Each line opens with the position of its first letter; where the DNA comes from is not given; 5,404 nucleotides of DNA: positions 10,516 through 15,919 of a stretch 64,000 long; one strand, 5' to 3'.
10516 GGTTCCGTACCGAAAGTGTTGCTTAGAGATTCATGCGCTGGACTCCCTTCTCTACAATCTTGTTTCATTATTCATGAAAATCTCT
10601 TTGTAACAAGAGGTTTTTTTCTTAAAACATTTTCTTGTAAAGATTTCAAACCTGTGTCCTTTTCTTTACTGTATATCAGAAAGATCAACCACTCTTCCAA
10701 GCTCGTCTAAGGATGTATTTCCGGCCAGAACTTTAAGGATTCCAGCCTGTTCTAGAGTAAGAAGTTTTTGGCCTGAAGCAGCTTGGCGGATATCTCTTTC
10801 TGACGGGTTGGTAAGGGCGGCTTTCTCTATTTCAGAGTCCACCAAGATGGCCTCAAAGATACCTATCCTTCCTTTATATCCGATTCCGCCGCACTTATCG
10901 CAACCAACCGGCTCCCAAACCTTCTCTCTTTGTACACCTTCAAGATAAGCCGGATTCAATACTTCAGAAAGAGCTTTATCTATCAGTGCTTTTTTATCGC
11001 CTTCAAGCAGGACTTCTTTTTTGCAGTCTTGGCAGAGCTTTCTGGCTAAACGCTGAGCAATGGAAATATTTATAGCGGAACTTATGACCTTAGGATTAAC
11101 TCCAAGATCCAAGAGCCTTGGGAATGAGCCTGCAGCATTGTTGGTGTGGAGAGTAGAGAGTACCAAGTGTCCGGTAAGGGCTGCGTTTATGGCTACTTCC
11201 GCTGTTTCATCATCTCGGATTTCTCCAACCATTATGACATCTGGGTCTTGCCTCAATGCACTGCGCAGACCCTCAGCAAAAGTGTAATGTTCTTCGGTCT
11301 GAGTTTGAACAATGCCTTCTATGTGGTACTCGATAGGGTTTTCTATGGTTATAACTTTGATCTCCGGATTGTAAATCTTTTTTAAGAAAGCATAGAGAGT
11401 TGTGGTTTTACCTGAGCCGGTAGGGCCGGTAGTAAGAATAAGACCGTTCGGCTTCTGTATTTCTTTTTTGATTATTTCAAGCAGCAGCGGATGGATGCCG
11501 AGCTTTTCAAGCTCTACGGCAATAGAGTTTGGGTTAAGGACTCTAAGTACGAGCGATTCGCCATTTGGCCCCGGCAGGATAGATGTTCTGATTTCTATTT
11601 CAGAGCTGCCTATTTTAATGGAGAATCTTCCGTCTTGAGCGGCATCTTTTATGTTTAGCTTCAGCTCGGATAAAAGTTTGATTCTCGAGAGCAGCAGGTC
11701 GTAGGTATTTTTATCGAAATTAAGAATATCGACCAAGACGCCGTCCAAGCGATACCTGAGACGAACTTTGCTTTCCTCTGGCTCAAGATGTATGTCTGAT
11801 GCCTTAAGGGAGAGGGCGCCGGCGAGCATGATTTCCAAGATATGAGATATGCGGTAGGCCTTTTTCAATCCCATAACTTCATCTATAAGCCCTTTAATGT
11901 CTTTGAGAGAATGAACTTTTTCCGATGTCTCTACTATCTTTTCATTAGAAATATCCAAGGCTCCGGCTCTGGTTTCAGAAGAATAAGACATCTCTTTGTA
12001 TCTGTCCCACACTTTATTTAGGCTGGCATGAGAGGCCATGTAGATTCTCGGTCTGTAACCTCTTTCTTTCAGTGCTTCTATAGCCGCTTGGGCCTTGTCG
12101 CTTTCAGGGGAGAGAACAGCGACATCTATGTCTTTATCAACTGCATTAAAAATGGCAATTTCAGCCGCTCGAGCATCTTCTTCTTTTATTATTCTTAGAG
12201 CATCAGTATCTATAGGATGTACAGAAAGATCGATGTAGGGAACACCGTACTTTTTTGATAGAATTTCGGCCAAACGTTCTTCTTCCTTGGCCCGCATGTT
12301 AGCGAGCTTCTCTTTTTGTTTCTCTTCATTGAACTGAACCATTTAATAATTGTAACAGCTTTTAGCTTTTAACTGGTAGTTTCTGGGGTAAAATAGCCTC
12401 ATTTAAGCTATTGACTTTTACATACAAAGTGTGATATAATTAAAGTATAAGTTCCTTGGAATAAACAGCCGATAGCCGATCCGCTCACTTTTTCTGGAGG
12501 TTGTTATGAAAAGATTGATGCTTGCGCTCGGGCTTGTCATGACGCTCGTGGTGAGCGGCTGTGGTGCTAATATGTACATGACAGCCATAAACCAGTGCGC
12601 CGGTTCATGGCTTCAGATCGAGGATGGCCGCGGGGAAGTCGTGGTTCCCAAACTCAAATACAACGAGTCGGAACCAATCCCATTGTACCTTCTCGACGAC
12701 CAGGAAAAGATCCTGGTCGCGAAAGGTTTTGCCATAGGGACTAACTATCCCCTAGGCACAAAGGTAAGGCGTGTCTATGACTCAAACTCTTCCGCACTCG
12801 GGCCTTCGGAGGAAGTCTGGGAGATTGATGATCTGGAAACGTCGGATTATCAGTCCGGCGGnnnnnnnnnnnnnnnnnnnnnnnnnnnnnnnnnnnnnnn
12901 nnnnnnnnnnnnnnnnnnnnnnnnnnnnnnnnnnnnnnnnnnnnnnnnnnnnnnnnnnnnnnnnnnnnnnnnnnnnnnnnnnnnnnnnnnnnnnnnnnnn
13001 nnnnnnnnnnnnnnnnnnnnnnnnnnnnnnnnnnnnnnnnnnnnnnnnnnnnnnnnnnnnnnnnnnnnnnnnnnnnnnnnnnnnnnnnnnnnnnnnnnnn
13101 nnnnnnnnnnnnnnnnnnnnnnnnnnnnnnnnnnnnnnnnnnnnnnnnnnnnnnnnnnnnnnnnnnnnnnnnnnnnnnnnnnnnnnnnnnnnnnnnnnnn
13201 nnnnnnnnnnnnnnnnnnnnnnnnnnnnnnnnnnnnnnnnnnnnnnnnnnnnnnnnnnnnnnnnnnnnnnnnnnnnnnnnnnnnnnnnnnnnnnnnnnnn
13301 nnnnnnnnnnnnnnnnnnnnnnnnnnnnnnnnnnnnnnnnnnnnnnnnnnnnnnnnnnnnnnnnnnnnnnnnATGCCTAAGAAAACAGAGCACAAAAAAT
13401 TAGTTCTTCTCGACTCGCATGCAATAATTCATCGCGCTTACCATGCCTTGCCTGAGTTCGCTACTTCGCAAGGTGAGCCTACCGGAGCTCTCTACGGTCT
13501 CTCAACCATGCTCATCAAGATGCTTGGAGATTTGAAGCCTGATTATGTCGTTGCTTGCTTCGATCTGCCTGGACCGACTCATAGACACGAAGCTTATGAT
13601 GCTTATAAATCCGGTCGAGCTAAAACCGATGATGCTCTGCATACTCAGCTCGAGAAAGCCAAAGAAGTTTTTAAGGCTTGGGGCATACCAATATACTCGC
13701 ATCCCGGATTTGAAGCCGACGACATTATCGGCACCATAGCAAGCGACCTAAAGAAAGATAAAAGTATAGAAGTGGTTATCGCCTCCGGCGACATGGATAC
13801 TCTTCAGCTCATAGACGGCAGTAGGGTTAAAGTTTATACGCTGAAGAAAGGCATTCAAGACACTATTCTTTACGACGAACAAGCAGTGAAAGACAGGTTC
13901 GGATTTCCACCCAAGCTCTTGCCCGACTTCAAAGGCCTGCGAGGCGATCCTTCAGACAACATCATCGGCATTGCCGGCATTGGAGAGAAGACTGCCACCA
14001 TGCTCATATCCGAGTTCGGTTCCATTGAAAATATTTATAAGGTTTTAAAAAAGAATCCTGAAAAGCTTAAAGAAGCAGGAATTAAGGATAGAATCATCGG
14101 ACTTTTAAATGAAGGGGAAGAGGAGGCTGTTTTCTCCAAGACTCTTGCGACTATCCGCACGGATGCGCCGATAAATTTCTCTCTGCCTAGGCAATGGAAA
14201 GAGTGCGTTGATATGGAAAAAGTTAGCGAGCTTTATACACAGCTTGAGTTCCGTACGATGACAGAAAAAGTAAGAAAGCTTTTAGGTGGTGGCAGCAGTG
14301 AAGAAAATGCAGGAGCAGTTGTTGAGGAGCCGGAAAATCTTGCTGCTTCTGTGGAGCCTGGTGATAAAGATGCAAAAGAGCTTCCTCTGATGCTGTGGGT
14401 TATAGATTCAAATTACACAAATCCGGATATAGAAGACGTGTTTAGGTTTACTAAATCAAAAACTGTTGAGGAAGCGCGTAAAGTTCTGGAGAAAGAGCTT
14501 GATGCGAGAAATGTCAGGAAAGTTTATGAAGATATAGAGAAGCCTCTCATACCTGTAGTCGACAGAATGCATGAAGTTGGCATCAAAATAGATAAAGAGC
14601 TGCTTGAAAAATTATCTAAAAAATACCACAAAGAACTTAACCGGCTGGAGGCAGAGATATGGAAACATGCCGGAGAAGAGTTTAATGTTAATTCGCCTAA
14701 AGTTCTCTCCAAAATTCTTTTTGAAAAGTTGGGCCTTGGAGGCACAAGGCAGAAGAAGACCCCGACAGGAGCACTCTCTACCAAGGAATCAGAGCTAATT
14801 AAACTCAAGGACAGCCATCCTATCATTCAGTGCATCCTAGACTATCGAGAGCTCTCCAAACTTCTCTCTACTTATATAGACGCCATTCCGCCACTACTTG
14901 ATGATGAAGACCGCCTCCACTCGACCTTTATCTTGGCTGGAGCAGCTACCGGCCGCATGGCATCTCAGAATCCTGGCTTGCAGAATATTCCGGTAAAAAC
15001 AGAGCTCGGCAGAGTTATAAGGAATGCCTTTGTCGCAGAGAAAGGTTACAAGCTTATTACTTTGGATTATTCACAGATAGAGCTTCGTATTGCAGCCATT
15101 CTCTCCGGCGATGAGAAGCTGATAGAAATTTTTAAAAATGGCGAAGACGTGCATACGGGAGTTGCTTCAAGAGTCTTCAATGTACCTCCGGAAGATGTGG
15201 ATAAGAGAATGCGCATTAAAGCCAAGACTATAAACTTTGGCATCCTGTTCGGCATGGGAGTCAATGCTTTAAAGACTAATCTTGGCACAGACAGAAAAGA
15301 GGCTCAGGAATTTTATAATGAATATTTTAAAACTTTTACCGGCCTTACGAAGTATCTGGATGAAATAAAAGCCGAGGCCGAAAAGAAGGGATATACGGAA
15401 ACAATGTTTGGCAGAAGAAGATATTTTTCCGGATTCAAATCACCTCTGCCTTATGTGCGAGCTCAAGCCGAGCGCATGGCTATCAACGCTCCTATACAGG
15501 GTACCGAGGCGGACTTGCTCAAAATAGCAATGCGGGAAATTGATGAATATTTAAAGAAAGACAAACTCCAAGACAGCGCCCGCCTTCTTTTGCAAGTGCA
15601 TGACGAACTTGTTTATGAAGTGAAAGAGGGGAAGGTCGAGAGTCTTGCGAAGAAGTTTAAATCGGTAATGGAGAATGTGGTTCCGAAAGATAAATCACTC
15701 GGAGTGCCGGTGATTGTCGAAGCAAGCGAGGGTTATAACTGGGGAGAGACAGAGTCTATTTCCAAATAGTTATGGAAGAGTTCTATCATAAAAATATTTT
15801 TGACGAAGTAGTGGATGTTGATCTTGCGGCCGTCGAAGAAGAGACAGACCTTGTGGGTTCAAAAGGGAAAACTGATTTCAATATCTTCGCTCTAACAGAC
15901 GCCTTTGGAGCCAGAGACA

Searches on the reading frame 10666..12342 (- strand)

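Call 81: search_protein_families(library=pfam, proteins=[window:10666-12342:-], max_evalue=0.00001)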
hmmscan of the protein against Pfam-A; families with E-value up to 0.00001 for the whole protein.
window:10666-12342:- (558 aa): 2 families
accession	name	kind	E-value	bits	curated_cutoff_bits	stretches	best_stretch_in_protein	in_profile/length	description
PF00437.27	T2SSE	-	6.3e-113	377.6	24.9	1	165-548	8-368/370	Type II/IV secretion system protein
PF05157.20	MshEN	-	7.5e-07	29.5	23.1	1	32-116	1-84/90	MshEN domain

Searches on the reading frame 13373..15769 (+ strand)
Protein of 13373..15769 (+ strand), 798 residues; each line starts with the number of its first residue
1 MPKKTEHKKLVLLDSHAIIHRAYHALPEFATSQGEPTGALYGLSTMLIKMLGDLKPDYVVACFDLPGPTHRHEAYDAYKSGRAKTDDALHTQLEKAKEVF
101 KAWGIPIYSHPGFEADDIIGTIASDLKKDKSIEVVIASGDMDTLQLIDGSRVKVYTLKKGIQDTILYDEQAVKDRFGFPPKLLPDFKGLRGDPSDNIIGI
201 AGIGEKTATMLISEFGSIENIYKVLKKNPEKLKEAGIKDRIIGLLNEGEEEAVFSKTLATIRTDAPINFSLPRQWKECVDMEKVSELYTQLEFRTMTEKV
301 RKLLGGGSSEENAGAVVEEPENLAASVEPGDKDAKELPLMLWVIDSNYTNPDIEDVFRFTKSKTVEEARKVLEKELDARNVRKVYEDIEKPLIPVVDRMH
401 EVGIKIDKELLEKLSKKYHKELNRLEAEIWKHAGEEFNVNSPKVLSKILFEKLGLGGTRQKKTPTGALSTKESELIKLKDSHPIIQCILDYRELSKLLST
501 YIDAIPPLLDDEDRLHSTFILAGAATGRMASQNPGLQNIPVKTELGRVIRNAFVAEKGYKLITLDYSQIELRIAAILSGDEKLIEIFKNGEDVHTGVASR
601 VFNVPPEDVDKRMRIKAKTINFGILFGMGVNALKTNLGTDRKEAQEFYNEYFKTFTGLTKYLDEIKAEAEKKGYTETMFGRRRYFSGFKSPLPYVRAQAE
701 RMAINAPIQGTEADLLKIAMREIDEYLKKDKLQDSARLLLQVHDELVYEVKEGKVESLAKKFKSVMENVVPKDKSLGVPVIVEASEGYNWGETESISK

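Call 81: search_protein_families(library=pfam, proteins=[window:13373-15769:+], max_evalue=0.00001)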
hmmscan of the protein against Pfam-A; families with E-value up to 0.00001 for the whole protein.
window:13373-15769:+ (798 aa): 3 families
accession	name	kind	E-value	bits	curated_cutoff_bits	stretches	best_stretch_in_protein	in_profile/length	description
PF00476.26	DNA_pol_A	-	2.4e-138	461.6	34.3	1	409-792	2-381/381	DNA polymerase family A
PF02739.22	5_3_exonuc_N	-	6.1e-50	169.6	34.3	1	9-177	1-164/164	5'-3' exonuclease, N-terminal resolvase-like domain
PF01367.25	5_3_exonuc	-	1.9e-24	86.4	40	1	179-272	2-87/97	5'-3' exonuclease, C-terminal SAM fold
